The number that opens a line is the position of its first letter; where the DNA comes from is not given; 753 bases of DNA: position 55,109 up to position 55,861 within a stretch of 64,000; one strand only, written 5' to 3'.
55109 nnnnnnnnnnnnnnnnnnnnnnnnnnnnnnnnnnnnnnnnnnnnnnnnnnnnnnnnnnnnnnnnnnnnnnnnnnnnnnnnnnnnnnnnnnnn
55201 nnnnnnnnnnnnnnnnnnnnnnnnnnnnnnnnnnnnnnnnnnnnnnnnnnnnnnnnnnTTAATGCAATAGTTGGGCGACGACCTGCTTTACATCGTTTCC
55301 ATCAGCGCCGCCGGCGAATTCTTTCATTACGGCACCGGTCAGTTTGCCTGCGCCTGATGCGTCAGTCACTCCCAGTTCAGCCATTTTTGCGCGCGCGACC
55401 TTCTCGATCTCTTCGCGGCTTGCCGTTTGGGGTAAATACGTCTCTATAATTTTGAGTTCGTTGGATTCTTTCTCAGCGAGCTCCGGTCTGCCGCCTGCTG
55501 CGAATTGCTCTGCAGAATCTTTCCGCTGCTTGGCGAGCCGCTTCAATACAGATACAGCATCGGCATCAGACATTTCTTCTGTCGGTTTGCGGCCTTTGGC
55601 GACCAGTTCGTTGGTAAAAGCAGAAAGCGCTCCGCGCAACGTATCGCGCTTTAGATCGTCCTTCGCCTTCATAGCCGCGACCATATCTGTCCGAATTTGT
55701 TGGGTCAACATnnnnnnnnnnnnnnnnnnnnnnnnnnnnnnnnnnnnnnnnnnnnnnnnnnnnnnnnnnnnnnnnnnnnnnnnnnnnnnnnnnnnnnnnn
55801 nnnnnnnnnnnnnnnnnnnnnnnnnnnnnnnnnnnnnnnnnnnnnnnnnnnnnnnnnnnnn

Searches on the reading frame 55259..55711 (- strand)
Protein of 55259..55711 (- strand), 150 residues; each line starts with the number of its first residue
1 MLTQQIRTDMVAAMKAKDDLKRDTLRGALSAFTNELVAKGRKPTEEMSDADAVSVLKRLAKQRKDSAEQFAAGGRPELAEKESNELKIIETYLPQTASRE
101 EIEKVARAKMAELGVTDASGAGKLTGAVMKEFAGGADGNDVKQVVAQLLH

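Call 3: search_protein_families(library=pfam, proteins=[window:55259-55711:-], max_evalue=1)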
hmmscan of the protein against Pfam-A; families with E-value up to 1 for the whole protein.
window:55259-55711:- (150 aa): 4 families
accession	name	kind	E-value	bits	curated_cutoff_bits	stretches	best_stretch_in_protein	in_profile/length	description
PF09424.15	YqeY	-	1.1e-39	136.3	27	1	4-149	2-143/143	Yqey-like protein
PF02637.23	GatB_Yqey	-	0.0013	19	27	1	43-149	35-148/148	GatB domain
PF13618.11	Gluconate_2-dh3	-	0.022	15.5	23.4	1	19-68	42-91/135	Gluconate 2-dehydrogenase subunit 3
PF04352.18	ProQ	-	0.037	14.5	27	1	2-35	28-60/109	ProQ/FINO family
